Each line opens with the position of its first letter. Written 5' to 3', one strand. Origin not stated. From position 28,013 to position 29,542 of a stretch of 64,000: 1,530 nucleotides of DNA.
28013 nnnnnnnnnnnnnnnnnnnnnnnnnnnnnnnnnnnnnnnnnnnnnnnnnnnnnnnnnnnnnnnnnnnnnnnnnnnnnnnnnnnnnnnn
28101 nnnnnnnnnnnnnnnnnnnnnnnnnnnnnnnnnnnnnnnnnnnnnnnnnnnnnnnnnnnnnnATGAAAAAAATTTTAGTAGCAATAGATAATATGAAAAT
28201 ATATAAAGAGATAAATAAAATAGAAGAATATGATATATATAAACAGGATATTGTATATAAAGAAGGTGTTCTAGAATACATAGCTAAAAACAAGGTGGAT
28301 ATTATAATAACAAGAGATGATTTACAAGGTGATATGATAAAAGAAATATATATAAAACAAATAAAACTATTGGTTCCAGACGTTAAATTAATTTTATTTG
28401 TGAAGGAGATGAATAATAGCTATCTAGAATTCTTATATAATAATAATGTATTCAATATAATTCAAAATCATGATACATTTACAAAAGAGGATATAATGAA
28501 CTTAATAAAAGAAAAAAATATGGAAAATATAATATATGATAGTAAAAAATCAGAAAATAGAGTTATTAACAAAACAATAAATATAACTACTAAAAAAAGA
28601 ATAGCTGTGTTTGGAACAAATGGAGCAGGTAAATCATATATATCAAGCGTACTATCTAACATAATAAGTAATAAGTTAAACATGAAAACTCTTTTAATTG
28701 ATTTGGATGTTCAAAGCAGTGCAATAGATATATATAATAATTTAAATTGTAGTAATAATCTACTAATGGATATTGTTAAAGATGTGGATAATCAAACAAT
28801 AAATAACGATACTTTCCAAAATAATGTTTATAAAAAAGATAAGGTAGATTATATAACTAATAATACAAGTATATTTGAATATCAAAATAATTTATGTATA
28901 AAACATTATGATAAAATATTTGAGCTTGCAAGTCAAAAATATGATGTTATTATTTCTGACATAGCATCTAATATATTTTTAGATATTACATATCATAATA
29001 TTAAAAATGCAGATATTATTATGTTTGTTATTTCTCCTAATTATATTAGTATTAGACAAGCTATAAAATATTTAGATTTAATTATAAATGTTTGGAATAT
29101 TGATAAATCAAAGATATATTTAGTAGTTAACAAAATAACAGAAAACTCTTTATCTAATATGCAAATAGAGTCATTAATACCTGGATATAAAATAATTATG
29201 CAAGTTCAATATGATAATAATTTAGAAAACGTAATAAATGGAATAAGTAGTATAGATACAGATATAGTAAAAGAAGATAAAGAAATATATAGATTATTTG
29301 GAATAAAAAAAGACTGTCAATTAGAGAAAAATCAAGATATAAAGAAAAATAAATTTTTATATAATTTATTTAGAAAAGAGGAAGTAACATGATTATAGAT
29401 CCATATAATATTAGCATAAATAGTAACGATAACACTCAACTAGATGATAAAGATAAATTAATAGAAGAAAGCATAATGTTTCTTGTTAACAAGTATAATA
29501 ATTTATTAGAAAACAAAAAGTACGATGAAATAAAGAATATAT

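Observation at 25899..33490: Operon combining a conjugation-type VirB4 ATPase with a Tad-type TadZ-CpaF-TadB module, with no pilin, peptidase or DNA-processing genes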

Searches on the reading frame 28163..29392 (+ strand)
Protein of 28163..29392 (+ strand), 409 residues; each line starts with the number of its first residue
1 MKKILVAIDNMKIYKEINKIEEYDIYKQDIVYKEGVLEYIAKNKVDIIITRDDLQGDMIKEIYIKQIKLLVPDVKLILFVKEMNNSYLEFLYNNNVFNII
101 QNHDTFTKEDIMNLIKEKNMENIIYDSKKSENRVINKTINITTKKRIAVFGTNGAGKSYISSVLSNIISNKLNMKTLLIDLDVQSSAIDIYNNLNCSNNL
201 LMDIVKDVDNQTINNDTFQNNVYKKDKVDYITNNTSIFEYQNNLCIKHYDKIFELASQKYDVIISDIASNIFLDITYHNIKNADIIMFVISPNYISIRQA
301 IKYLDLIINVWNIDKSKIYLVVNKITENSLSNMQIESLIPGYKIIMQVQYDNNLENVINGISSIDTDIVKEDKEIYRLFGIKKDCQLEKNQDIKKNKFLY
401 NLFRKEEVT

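Call 3: search_protein_families(library=pfam, proteins=[window:28163-29392:+], max_evalue=0.1)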
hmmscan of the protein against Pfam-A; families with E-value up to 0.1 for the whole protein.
window:28163-29392:+ (409 aa): 5 families
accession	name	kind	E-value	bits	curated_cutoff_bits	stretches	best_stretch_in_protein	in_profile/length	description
PF01656.29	CbiA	-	3.2e-07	30.8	25.4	1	152-356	7-118/125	CobQ/CobB/MinD/ParA nucleotide binding domain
PF00005.33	ABC_tran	-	0.0052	17.8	25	1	139-173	6-38/137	ABC transporter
PF01935.23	DUF87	-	0.0068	17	23.2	1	144-306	23-103/220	Helicase HerA, central domain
PF00448.28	SRP54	-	0.024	14.7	22.7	1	146-266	3-122/196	SRP54-type protein, GTPase domain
PF13679.12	Methyltransf_32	-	0.036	14.5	27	1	143-199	22-77/143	Methyltransferase domain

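Call 5: search_protein_families(library=ncbifam, proteins=[window:28163-29392:+], max_evalue=0.1)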
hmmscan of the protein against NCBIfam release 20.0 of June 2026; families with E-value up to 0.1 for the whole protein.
window:28163-29392:+ (409 aa): 12 families
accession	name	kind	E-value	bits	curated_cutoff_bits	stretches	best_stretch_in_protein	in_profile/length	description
NF041546.1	ParA_partition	equivalog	4.2e-07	29.7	180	1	251-343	69-160/203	ParA family partition ATPase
NF010171.0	PRK13652.1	equivalog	0.0028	16.8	476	1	114-169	3-55/277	cobalt transporter ATP-binding subunit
NF008364.0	PRK11160.1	equivalog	0.018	13.7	630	1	116-166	337-388/575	heme ABC transporter ATP-binding protein/permease CydC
TIGR03420.1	DnaA_homol_Hda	equivalog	0.028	13.9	194.8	1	124-212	18-106/226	DnaA regulatory inactivator Hda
NF010068.0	PRK13548.1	equivalog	0.047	12.8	261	1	132-171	18-58/261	heme ABC transporter ATP-binding protein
NF040873.1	AztA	equivalog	0.05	13.2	220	1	138-168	12-42/191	zinc ABC transporter ATP-binding protein AztA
TIGR03815.1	CpaE_hom_Actino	equivalog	0.06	12.5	154.45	1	148-354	115-311/340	septum site-determining protein Ssd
NF002981.0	PRK03695.1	equivalog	0.068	12.5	281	0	130-171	12-53/253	vitamin B12 ABC transporter ATP-binding protein BtuD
NF042943.1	HerA_antiphage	equivalog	0.068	11.7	800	0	120-181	132-193/566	anti-phage-associated helicase HerA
TIGR02857.1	CydD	equivalog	0.069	12.1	435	1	119-168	323-372/529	thiol reductant ABC exporter subunit CydD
TIGR03864.1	PQQ_ABC_ATP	hypoth_equivalog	0.082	12.3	302.25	0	138-171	21-54/236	ABC transporter, ATP-binding subunit, PQQ-dependent alcohol dehydrogenase system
NF006015.0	PRK08154.1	subfamily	0.099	11.8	204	0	110-166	102-158/314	anaerobic benzoate catabolism transcriptional regulator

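Call 22: list_cluster_members(proteins=[P0028, P0042, P0069, window:28163-29392:+, window:29389-30594:+, window:30581-31471:+, window:31474-32214:+, window:32248-33453:+, window:25107-25649:-, window:26007-26450:+])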
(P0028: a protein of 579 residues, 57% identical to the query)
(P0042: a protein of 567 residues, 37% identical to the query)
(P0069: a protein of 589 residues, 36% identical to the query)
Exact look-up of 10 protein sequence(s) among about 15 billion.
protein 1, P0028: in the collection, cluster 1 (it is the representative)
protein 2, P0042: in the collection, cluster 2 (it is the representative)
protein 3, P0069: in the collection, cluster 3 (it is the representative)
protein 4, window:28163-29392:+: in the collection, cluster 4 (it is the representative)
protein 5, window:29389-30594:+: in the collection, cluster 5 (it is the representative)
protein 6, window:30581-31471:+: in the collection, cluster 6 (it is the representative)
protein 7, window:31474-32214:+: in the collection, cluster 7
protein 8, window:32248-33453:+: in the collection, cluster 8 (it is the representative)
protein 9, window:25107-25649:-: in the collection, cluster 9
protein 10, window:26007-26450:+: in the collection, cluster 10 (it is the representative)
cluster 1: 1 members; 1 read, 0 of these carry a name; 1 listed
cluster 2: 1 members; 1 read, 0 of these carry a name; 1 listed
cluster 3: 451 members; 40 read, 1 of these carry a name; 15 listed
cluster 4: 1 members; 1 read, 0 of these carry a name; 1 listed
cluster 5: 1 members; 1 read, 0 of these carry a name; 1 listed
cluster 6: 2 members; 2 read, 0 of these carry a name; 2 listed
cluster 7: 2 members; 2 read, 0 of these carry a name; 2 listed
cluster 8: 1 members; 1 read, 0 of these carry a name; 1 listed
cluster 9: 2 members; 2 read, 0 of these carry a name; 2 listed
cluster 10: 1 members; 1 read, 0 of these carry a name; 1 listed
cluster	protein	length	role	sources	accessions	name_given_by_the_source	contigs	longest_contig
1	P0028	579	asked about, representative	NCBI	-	-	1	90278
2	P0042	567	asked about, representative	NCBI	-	-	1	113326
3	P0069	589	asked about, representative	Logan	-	-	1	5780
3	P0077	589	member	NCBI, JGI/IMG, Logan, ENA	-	hypothetical protein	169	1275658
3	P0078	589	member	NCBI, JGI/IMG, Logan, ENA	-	-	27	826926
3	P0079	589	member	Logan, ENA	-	-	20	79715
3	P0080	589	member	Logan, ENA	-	-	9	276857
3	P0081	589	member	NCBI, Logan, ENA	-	-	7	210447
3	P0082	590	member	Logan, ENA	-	-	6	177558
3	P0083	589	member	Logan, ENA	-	-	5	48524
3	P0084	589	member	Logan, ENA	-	-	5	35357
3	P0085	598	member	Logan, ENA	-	-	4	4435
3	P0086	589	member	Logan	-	-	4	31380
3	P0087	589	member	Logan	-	-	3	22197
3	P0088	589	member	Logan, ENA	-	-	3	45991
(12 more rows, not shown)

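Call 31: search_solved_structures(query=window:28163-29392:+, max_evalue=0.01)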
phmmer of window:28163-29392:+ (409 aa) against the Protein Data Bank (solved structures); distinct sequences matched with E-value up to 0.01: 1.
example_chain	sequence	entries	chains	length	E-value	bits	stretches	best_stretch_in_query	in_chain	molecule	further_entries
3ea0_A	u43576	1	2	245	3.3e-05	26.6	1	151-360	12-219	ATPase, ParA family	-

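Call 33: search_solved_structures(query=A4, max_evalue=0.1)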
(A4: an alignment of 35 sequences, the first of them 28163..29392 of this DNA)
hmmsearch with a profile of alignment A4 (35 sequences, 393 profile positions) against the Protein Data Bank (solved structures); distinct sequences matched with E-value up to 0.1: 202 (the best 60 are shown).
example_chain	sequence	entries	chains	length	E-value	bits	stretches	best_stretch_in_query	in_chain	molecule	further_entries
4v03_A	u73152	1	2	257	6.1e-19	71.3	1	155-365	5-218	SITE-DETERMINING PROTEIN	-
4v02_A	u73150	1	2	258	1.8e-17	66.5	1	155-365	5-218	SITE-DETERMINING PROTEIN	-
3k9g_A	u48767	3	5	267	4.4e-17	65.2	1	149-385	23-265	PF-32 protein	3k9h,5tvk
3ea0_A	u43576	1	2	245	1e-13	54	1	158-341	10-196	ATPase, ParA family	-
1ion_A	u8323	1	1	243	2.1e-12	49.8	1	155-297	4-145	PROBABLE CELL DIVISION INHIBITOR MIND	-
6riq_C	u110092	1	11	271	1e-11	47.5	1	153-311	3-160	Site-determining protein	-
4jlv_A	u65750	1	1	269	3.3e-11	45.8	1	130-310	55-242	C-terminal fragment of Membrane protein CapA1, Putative uncharacterized protein capB1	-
1g3q_A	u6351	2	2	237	3.4e-11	45.8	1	155-296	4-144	CELL DIVISION INHIBITOR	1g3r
4jmp_A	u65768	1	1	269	3.5e-11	45.7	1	146-309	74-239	C-terminal fragment of CapA, Protein tyrosine kinase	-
3bfv_A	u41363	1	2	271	3.8e-11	45.6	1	146-309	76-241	Membrane protein CapA1, Protein tyrosine kinase,Protein tyrosine kinase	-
3q9l_A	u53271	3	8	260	9.1e-11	44.4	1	154-311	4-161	Septum site-determining protein minD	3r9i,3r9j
4rz2_A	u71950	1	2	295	9.2e-10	41.1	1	154-310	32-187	Site-determining protein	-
6iub_A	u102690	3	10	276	9.4e-10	41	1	153-311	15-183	SpoOJ regulator (Soj)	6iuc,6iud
2ved_A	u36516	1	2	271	1.3e-09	40.6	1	146-309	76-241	MEMBRANE PROTEIN CAPA1, PROTEIN TYROSINE KINASE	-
2oze_A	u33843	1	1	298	1.4e-09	40.5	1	136-381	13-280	Orf delta'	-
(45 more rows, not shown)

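Call 43: search_protein_families(library=pfam, alignment_id=A4, max_evalue=0.01)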
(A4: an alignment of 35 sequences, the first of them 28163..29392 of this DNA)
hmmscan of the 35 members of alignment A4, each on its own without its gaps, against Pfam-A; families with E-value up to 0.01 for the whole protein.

A. member 1, window:28163-29392:+ (409 aa): 3 families
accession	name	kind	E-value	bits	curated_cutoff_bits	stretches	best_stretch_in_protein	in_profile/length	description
PF01656.29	CbiA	-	3.2e-07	30.8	25.4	1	152-356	7-118/125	CobQ/CobB/MinD/ParA nucleotide binding domain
PF00005.33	ABC_tran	-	0.0052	17.8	25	0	139-173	6-38/137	ABC transporter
PF01935.23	DUF87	-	0.0068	17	23.2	1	144-306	23-103/220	Helicase HerA, central domain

B. families by the number of members that match (of 35 scanned): 35 families (the first 25 are shown)
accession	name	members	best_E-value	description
PF01656.29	CbiA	30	1.2e-11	CobQ/CobB/MinD/ParA nucleotide binding domain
PF10609.15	ParA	17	1.7e-09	NUBPL iron-transfer P-loop NTPase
PF13614.12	AAA_31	11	4.3e-12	AAA domain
PF13479.12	AAA_24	10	2.4e-05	AAA domain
PF01935.23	DUF87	9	8.3e-07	Helicase HerA, central domain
PF00448.28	SRP54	8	2.8e-07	SRP54-type protein, GTPase domain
PF00005.33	ABC_tran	8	0.00027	ABC transporter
PF00142.24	Fer4_NifH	7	3.1e-06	4Fe-4S iron sulfur cluster binding proteins, NifH/frxC family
PF13238.12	AAA_18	7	8.5e-05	AAA domain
PF13173.12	AAA_14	7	0.00032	AAA domain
PF09140.17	MipZ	6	2.6e-06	ATPase MipZ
PF25199.1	nSTAND_NTPase5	4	0.00041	Novel STAND NTPase 5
PF03193.22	RsgA_GTPase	3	1.8e-05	RsgA GTPase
PF13401.12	AAA_22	3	0.00021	AAA domain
PF01583.26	APS_kinase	3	0.00036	Adenylylsulphate kinase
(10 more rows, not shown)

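Call 47: search_protein_families(library=padloc, proteins=[window:28163-29392:+], max_evalue=0.01)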
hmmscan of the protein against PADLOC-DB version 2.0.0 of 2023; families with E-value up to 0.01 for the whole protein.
window:28163-29392:+ (409 aa): 1 family
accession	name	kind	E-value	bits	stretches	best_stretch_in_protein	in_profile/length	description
PDLC03839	LeoA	-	0.0023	15.1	0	274-328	124-176/559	-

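Call 48: search_protein_families(library=phrogs, proteins=[window:28163-29392:+], max_evalue=0.01)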
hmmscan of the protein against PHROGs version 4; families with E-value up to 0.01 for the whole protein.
window:28163-29392:+ (409 aa): 1 family
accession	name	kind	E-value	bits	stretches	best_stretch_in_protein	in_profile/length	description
phrog_164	-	DNA, RNA and nucleotide metabolism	1.7e-08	35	1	142-338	222-419/500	ParA-like partition protein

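Call 51: find_homologous_proteins(query=A4, max_evalue=0.00001)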
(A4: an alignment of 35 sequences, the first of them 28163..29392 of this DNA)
Query A4 (35 sequences) (409 aa, profile of the alignment): 241 proteins with E <= 0.00001 among 8000 candidates; the best 120 are listed.
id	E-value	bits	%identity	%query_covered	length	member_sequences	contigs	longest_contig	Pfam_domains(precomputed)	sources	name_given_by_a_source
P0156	1.3e-108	381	43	93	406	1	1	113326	PF01656.30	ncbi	-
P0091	1.5e-108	381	100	100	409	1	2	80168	PF01656.30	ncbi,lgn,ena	-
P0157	1.4e-107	378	63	100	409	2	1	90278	PF01656.30,PF01935.24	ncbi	-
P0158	1.4e-106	375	61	100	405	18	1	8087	PF01656.30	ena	-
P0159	1.9e-106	374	45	89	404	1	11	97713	PF01656.30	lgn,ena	-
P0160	9.7e-106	372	40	93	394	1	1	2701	PF01656.30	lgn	-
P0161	9.1e-105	369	63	99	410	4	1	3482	PF01656.30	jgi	-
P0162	9.9e-105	369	67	99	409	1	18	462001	PF01656.30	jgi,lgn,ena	-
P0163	1.0e-104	369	42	97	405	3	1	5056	PF01656.30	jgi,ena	-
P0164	1.1e-104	369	43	97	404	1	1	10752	PF01656.30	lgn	-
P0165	1.8e-104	368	43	93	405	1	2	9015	PF01656.30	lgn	-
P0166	3.5e-104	367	64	99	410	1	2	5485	-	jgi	-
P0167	9.4e-104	365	66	99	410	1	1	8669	PF01656.30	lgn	-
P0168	9.6e-104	365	62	99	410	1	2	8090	PF01656.30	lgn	-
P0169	1.0e-103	365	42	93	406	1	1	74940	PF01656.30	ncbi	-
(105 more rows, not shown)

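Call 59: predict_structure(alignment_id=A5)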
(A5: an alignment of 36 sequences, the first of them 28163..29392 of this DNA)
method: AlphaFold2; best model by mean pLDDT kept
length: 409 residues; sequences in the alignment: 36
mean_pLDDT: 80.0   pTM: 0.59
mean pLDDT of the five models: 80.0, 79.9, 78.8, 78.5, 77.7
residues with pLDDT >= 90: 135; 70-90: 197; 50-70: 27; < 50: 50
segments of 3 or more residues with pLDDT < 50: 119-142, 383-398, 402-409
pLDDT, mean of each block of 10 residues (from residue 1): 84 78 79 87 89 87 88 88 81 83 66 68 36 31 81 93 91 91 86 82 89 91 90 69 80 91 93 87 95 95 94 93 92 90 90 83 76 71 45 46 45
secondary structure, 60 per line:
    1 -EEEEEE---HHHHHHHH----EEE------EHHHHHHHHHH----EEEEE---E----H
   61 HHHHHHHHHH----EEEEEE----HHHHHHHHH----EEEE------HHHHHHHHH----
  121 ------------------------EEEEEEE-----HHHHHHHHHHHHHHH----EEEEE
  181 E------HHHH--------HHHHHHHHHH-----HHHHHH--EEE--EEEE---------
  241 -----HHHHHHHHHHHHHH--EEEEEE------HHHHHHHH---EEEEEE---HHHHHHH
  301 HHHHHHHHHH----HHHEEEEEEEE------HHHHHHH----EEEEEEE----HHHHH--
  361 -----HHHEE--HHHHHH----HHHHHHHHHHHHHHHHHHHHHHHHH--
elements in order: E2-7 H11-18 E23-25 H33-42 E47-51 H60-70 E75-80 H85-93 E98-101 H108-116 E145-151 H157-171 E176-181 H188-191 H200-209 H215-220 E223-225 E228-231 H246-259 E262-267 H274-281 E285-290 H294-310 E318-325 H332-338 E343-349 H354-358 H373-378 H383-407

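Call 62: fold_search(model_id=the predicted structure, library=pdb)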
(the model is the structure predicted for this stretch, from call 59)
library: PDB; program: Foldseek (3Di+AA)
matches with E <= 10: 1828; with E <= 0.001: 446
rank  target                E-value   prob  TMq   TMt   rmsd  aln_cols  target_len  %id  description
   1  3fkq                  5.1e-11  1.00  0.45  0.51  12.6       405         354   12  Crystal structure of NtrC-like two-domain protein (RER070207001320) from Eubacterium rectale at 2.10 A resolution (released 2009-01-06)
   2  3ea0_B                8.3e-11  1.00  0.48  0.79   2.6       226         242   21  Crystal Structure of ParA Family ATPase from Chlorobium tepidum TLS (released 2008-09-23)
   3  3ea0_A                8.3e-11  1.00  0.47  0.78   2.6       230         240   21  Crystal Structure of ParA Family ATPase from Chlorobium tepidum TLS (released 2008-09-23)
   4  3r9i_B                1.5e-09  1.00  0.47  0.73   3.5       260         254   16  2.6A resolution structure of MinD complexed with MinE (12-31) peptide (released 2011-08-17)
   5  3q9l_A                1.6e-09  1.00  0.46  0.71   4.4       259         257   17  The structure of the dimeric E.coli MinD-ATP complex (released 2011-01-26)
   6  1g3q                  1.9e-09  1.00  0.44  0.72   3.1       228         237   15  CRYSTAL STRUCTURE ANALYSIS OF PYROCOCCUS FURIOSUS CELL DIVISION ATPASE MIND (released 2001-04-21)
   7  5tvk_B                1.9e-09  1.00  0.39  0.63   6.5       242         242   19  Crystal Structure of putative plasmid partition protein (BB_S35) from Borrelia burgdorferi B31 bound to AMPPNP (released 2016-11-23)
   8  4v02_B                3.7e-09  1.00  0.44  0.71   2.8       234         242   20  MinC:MinD cell division protein complex, Aquifex aeolicus (released 2015-01-14)
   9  3r9j_B                3.9e-09  1.00  0.47  0.74   3.6       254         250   16  4.3A resolution structure of a MinD-MinE(I24N) protein complex (released 2011-08-17)
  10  6riq_C                5.0e-09  1.00  0.45  0.70   3.1       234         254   16  MinCD filament from Pseudomonas aeruginosa (released 2019-06-19)
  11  3r9j_A                5.3e-09  1.00  0.47  0.74   3.7       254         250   16  4.3A resolution structure of a MinD-MinE(I24N) protein complex (released 2011-08-17)
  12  7npe_A                5.6e-09  1.00  0.43  0.44   5.3       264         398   14  Vibrio cholerae ParA2-ADP (released 2021-07-21)
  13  4v03_B                6.3e-09  1.00  0.41  0.68   3.1       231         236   20  MinD cell division protein, Aquifex aeolicus (released 2015-01-14)
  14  4rz2_A                9.1e-09  1.00  0.44  0.68   3.3       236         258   18  Crystal structure of the MinD-like ATPase FlhG (released 2015-03-04)
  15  1ion                  9.7e-09  1.00  0.43  0.70   3.1       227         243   15  THE SEPTUM SITE-DETERMINING PROTEIN MIND COMPLEXED WITH MG-ADP FROM PYROCOCCUS HORIKOSHII OT3 (released 2001-09-26)
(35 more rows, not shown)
